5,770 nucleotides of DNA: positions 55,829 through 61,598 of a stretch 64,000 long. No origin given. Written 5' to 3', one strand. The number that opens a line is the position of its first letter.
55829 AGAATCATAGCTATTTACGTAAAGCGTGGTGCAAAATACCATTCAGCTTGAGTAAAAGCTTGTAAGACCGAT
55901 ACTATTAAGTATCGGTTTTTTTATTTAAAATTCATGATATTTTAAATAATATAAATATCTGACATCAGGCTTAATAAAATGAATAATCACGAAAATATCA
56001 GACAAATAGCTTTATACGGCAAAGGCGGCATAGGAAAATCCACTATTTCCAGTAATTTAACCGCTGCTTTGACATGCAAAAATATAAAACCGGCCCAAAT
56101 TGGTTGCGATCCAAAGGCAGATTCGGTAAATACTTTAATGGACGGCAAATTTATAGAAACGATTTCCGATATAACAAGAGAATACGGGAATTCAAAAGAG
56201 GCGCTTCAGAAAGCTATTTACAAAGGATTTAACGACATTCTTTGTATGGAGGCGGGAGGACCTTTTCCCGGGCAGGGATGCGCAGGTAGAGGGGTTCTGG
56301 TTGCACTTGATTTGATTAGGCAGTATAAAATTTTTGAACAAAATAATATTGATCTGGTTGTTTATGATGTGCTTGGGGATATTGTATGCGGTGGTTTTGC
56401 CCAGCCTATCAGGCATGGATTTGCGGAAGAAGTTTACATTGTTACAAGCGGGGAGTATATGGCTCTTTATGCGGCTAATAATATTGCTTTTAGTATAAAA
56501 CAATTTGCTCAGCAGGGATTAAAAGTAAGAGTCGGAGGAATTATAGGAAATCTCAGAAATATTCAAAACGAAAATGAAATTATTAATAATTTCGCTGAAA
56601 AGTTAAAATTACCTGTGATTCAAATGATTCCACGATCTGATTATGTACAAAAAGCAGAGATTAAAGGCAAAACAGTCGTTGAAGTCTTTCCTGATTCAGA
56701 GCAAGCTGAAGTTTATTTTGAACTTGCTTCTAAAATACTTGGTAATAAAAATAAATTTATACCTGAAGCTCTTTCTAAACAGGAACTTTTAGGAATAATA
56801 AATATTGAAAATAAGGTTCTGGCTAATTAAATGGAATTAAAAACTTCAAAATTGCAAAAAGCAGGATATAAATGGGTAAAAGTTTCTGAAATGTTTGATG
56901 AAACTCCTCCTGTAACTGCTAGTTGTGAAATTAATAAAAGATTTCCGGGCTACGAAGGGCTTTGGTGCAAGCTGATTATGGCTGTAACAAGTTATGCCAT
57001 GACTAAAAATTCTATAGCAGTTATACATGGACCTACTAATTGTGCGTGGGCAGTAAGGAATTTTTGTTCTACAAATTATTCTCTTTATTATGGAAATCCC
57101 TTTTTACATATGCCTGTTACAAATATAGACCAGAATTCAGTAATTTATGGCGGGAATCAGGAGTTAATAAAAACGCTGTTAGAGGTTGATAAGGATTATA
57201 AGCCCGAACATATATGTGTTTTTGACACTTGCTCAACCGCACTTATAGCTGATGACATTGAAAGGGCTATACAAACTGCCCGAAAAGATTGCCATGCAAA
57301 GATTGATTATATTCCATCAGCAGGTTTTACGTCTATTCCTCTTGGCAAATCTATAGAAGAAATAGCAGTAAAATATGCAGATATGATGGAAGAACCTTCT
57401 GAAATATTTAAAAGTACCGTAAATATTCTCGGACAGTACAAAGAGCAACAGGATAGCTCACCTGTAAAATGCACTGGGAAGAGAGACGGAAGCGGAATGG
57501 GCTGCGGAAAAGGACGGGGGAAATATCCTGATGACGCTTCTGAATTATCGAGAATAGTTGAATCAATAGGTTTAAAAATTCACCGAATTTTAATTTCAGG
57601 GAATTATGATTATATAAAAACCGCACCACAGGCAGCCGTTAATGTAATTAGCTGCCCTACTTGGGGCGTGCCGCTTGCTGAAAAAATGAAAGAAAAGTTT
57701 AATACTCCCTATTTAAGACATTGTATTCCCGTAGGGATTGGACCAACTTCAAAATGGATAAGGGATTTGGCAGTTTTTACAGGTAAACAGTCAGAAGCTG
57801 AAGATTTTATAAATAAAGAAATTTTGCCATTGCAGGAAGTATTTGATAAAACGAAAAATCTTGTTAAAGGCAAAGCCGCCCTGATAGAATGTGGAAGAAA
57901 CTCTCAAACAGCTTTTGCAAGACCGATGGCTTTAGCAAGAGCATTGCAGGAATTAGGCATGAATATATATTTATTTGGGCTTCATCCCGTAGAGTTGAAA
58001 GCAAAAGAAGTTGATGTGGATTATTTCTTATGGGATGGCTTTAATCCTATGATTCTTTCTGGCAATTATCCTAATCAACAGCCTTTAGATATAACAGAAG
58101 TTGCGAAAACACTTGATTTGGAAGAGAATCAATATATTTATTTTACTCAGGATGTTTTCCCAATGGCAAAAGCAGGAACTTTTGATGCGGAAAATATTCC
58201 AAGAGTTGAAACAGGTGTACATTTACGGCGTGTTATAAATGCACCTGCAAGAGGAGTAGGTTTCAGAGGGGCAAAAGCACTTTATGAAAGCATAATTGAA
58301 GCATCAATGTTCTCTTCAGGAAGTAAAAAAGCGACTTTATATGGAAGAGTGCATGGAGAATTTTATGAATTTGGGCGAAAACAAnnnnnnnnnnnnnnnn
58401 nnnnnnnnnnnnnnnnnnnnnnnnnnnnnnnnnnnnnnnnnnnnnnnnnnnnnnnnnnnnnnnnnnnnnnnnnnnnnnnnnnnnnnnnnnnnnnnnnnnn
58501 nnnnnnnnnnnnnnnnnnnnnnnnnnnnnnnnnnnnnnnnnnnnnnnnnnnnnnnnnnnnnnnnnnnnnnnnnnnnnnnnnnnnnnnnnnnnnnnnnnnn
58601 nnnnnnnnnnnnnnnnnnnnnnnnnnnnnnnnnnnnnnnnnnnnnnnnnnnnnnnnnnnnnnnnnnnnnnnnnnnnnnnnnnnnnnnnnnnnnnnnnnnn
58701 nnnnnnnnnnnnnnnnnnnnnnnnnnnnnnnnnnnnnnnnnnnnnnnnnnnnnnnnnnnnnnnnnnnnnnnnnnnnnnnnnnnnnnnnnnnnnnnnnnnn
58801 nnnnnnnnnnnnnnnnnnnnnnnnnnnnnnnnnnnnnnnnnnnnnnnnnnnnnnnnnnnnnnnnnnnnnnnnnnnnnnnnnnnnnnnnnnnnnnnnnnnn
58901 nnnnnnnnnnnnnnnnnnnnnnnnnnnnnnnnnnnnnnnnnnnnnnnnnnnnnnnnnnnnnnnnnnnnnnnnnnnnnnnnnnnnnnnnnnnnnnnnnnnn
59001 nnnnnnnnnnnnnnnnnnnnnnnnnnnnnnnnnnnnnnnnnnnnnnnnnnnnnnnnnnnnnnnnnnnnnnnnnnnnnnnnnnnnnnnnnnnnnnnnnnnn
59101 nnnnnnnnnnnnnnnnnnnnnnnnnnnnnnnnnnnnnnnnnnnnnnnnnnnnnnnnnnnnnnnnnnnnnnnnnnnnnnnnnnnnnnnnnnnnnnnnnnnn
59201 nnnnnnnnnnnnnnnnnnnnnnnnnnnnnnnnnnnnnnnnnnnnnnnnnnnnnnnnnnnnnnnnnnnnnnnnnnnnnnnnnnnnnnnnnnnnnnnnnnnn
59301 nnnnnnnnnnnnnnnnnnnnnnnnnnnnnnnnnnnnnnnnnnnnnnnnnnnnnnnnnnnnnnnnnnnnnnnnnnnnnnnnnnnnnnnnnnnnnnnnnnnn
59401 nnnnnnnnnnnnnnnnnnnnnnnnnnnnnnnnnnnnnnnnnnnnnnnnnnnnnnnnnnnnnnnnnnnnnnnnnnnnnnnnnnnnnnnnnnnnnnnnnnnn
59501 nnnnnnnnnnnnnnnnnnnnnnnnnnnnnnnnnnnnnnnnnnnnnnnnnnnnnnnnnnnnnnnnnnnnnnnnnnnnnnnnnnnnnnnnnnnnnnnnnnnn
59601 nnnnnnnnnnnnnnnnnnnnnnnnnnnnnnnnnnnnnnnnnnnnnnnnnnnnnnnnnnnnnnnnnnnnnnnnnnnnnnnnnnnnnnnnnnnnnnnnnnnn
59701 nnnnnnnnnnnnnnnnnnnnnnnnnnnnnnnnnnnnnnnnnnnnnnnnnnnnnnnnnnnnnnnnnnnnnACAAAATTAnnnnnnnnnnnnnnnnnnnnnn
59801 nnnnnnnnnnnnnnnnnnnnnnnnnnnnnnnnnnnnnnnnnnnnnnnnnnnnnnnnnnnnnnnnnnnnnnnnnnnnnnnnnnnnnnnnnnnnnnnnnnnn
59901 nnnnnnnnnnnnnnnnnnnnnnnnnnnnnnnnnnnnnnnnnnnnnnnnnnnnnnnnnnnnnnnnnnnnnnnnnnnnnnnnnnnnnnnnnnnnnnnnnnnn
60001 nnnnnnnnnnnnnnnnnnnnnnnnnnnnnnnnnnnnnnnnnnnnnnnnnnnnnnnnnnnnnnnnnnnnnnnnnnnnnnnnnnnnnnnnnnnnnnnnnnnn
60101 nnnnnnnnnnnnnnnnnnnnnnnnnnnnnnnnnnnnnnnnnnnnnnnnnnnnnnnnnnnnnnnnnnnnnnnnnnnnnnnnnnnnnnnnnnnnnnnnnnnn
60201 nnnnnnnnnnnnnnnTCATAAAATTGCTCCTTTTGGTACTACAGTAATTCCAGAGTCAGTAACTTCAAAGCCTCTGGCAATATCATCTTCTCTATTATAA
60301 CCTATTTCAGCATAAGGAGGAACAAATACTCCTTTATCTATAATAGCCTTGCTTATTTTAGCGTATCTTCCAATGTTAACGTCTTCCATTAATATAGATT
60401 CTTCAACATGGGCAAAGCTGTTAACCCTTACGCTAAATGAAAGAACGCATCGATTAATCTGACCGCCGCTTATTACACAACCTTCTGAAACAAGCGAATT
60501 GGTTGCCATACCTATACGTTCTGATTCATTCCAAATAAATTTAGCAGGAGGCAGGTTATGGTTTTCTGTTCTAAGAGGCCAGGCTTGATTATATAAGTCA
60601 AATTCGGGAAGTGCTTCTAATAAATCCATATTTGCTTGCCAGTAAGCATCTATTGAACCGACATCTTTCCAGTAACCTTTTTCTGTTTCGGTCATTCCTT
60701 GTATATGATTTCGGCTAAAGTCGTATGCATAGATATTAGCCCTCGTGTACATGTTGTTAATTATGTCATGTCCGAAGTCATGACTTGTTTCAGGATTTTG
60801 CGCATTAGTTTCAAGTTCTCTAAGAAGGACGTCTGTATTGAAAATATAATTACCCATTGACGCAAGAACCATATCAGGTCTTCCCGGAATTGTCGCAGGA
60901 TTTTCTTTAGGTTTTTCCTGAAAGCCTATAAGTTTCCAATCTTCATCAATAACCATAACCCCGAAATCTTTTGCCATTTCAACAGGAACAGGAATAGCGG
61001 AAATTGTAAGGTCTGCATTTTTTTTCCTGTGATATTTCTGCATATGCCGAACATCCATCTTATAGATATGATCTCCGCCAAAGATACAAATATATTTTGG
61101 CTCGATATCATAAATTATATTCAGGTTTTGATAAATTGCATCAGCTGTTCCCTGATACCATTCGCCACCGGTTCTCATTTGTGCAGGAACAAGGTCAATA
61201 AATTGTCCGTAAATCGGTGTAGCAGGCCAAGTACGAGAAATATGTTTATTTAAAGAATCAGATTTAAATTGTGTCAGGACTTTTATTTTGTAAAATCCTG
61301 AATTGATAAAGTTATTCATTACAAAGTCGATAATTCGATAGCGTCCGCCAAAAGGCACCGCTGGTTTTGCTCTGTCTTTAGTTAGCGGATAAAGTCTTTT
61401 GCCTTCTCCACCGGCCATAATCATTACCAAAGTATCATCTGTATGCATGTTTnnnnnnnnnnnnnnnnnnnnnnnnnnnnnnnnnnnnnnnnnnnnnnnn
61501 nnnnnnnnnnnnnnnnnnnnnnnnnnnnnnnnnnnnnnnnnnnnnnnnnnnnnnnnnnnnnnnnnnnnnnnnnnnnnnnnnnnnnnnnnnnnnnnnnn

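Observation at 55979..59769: Stand-alone NifH/NifD/NifK-like operon: a nitrogenase-like reductase of unknown substrate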

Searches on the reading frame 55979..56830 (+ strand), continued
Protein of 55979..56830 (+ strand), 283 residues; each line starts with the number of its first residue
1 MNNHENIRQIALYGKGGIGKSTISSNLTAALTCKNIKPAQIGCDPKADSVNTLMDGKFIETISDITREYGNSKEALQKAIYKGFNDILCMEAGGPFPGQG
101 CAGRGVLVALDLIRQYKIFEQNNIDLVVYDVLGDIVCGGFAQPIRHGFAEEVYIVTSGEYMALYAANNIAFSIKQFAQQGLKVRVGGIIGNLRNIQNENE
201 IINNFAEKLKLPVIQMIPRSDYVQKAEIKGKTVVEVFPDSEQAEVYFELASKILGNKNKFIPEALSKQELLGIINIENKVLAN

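Call 99: search_protein_families(library=ncbifam, proteins=[L034:10291-11328:+, L034:11541-12335:+], max_evalue=0.00001)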
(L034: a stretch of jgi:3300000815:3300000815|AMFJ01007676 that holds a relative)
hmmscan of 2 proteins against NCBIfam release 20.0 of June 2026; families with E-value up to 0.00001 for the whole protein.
L034:10291-11328:+ (346 aa): 26 families (the best 25 are shown)
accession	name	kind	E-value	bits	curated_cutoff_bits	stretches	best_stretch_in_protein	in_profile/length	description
TIGR03201.1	dearomat_had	equivalog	2.1e-80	270.4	338.65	1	8-335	6-347/349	6-hydroxycyclohex-1-ene-1-carbonyl-CoA dehydrogenase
TIGR03989.1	Rxyl_3153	subfamily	4.1e-61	207.3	440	2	115-334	139-368/370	NDMA-dependent alcohol dehydrogenase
NF010344.0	PRK13771.1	subfamily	7e-60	202.8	349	1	1-331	1-327/334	putative alcohol dehydrogenase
NF041097.1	keto_inos_dh_IolM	equivalog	9.5e-56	189.1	450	1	13-333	40-386/389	scyllo-inosose 3-dehydrogenase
NF003808.0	PRK05396.1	equivalog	2.8e-54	184.3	380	1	1-330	1-334/341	L-threonine 3-dehydrogenase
NF041172.1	AcrlCoa_red_Thmprot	equivalog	2.7e-52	177.8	500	1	1-334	1-331/334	acryloyl-CoA reductase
TIGR03451.1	mycoS_dep_FDH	equivalog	8.2e-52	176.2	512.9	1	2-334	3-356/358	S-(hydroxymethyl)mycothiol dehydrogenase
TIGR00692.1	tdh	equivalog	9.7e-52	176.1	458.35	1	8-332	6-336/340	L-threonine 3-dehydrogenase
NF006940.0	PRK09422.1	equivalog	1.9e-49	168.5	344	1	1-330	1-328/338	alcohol dehydrogenase AdhP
TIGR02818.1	adh_III_F_hyde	equivalog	2.8e-48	164.9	543.95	2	116-334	139-366/368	S-(hydroxymethyl)glutathione dehydrogenase/class III alcohol dehydrogenase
NF007375.0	PRK09880.1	equivalog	5.8e-47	160.1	469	1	22-323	24-329/344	L-idonate 5-dehydrogenase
NF007489.0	PRK10083.1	equivalog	8.5e-46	156.5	376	1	4-323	4-322/339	Zn-dependent oxidoreductase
NF047908.1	AldhRedAhr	equivalog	1.9e-41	142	470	1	5-335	8-333/335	NADPH-dependent aldehyde reductase Ahr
NF007642.0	PRK10309.1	equivalog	8.6e-40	137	550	1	4-331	3-340/347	galactitol-1-phosphate 5-dehydrogenase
TIGR03366.1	HpnZ_proposed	hypoth_equivalog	1.9e-35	122.6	328.1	1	21-317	1-315/315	putative phosphonate catabolism associated alcohol dehydrogenase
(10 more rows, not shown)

L034:11541-12335:+ (265 aa): 0 families

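Call 106: find_encoding_contigs(protein=P0412, flank=10000, max_places=1)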
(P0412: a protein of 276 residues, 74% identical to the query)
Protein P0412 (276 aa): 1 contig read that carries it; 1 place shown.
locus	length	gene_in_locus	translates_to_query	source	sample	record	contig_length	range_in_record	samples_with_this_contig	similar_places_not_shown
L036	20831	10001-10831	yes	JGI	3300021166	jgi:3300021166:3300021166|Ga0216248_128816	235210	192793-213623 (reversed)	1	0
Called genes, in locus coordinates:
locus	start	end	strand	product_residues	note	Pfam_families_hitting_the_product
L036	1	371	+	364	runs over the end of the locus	PF12679:ABC2_membrane_2, PF12698:ABC2_membrane_3, PF01061:ABC2_membrane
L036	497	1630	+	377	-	PF00036:EF-hand_1 (faint), PF13405:EF-hand_6 (faint)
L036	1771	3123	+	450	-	PF01225:Mur_ligase (weak), PF08245:Mur_ligase_M, PF02875:Mur_ligase_C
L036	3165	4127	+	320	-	PF00953:Glycos_transf_4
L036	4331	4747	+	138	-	-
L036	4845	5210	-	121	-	PF00825:Ribonuclease_P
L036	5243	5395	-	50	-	PF00468:Ribosomal_L34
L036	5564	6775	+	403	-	PF20469:OLD-like_TOPRIM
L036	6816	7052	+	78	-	-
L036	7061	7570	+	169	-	PF13189:Cytidylate_kin2 (faint), PF13238:AAA_18, PF01202:SKI, PF13207:AAA_17 (weak)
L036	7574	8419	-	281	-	PF13487:HD_5, PF01966:HD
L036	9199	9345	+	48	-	-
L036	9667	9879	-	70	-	-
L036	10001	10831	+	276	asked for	PF00142:Fer4_NifH, PF01656:CbiA, PF10609:ParA (faint)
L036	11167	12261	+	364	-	PF00072:Response_reg, PF00512:HisKA, PF02518:HATPase_c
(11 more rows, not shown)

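Call 107: find_encoding_contigs(protein=P0405, flank=10000, max_places=1)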
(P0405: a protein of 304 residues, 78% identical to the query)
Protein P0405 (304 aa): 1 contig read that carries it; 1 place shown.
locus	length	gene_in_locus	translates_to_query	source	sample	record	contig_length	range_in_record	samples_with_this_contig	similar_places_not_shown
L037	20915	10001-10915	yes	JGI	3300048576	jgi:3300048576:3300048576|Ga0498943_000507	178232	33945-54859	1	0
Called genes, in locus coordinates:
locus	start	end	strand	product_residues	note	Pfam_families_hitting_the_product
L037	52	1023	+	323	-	PF00149:Metallophos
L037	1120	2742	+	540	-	PF01590:GAF, PF13185:GAF_2, PF13492:GAF_3, PF00990:GGDEF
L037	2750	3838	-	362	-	PF00483:NTP_transferase, PF12804:NTP_transf_3 (weak), PF22640:ManC_GMP_beta-helix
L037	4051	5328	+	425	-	PF21269:TreT_GT1, PF00534:Glycos_transf_1, PF13692:Glyco_trans_1_4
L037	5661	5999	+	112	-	-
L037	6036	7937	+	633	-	PF01807:Zn_ribbon_DnaG, PF08275:DNAG_N, PF01751:Toprim, PF13155:Toprim_2, PF13362:Toprim_3 (faint), PF13662:Toprim_4, PF10410:DnaB_bind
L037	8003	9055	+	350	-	PF00140:Sigma70_r1_2, PF04542:Sigma70_r2, PF04539:Sigma70_r3, PF04545:Sigma70_r4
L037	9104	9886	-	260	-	-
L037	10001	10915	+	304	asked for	PF00142:Fer4_NifH, PF01656:CbiA, PF10609:ParA (faint)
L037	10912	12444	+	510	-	PF00148:Oxidored_nitro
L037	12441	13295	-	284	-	PF00800:PDT, PF01842:ACT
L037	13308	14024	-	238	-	-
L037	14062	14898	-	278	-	PF02749:QRPTase_N, PF01729:QRPTase_C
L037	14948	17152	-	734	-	PF02446:Glyco_hydro_77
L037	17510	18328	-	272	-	PF00528:BPD_transp_1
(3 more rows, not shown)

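Call 108: find_encoding_contigs(protein=P0469, flank=10000, max_places=1)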
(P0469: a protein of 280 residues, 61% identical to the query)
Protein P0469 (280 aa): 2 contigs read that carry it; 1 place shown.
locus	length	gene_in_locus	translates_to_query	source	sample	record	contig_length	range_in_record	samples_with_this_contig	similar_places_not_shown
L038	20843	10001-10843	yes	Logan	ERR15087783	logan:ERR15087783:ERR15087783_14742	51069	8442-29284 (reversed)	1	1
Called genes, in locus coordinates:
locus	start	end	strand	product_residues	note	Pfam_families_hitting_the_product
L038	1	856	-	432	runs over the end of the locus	PF00206:Lyase_1, PF10397:ADSL_C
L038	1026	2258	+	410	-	-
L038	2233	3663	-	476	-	PF00224:PK, PF03328:HpcH_HpaI (weak), PF02887:PK_C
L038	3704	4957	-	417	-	PF07884:VKOR, PF13098:Thioredoxin_2, PF01323:DSBA, PF13462:Thioredoxin_4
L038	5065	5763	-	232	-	PF13679:Methyltransf_32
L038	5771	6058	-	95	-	PF06949:DUF1292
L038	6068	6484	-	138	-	PF03652:RuvX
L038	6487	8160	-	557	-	-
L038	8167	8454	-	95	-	PF06689:zf-C4_ClpX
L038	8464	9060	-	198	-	PF13785:DUF4178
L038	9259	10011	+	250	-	-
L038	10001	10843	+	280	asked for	PF00142:Fer4_NifH, PF01656:CbiA, PF10609:ParA (weak), PF13614:AAA_31 (faint)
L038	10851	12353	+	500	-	PF00148:Oxidored_nitro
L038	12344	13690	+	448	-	PF00148:Oxidored_nitro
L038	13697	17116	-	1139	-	PF21033:RMD1-3 (weak), PF13414:TPR_11, PF13431:TPR_17, PF13414:TPR_11, PF14559:TPR_19, PF13431:TPR_17, PF13432:TPR_16, PF00515:TPR_1, +50 more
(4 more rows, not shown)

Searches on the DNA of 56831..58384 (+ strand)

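Call 100: search_rna_families(sources=[L008, L010, L034, L013, L014, L015, L005, L003, L020], threshold=gathering)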
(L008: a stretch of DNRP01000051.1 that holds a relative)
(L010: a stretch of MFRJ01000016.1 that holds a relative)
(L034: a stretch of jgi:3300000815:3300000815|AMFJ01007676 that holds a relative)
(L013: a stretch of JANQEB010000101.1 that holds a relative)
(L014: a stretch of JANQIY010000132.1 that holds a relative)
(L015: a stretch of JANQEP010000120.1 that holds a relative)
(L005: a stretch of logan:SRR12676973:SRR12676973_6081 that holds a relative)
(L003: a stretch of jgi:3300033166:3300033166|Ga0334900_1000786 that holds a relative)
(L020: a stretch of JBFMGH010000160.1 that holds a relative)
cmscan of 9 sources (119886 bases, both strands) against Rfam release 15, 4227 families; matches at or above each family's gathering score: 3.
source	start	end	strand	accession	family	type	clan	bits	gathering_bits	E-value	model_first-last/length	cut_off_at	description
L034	13268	13530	-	RF01854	Bacteria_large_SRP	Gene;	CL00003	148.8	60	1.9e-23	1-256/256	no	Bacterial large signal recognition particle RNA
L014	1335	1406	-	RF00005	tRNA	Gene; tRNA;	CL00001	71.2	29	2.8e-13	1-71/71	no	tRNA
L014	1220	1302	-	RF00005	tRNA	Gene; tRNA;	CL00001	58.1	29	1.1e-09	1-71/71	no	tRNA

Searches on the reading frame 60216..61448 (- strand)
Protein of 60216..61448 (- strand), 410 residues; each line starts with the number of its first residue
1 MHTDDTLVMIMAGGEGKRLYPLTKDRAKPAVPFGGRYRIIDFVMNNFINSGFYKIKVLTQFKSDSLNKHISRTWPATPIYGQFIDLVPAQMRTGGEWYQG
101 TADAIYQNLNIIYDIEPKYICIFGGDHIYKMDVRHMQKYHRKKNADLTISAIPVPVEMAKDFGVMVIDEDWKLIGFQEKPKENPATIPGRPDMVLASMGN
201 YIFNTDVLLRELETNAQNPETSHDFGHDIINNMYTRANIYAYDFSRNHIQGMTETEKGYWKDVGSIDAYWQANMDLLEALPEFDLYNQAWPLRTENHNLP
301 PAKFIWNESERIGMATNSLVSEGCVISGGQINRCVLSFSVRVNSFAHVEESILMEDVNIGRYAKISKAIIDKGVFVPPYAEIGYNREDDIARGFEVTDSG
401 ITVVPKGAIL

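Call 3: search_protein_families(library=pfam, proteins=[window:60216-61448:-], max_evalue=0.01)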
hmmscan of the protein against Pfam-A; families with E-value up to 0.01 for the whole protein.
window:60216-61448:- (410 aa): 4 families
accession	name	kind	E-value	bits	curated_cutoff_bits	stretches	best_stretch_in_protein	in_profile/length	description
PF00483.29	NTP_transferase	-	1.5e-61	208.6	21.2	1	8-277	2-243/245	Nucleotidyl transferase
PF24894.1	Hexapep_GlmU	-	3.8e-38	130.2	23.3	1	300-404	1-104/104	GlmU-like, C-terminal hexapeptide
PF25247.1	LbH_GLGC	-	1.1e-09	38.8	27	2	315-354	13-52/135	GLGC left-handed parallel beta-helix domain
PF25084.1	LbH_EIF2B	-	1.3e-05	25.6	54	1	316-380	20-85/105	EIF2B subunit epsilon LbH domain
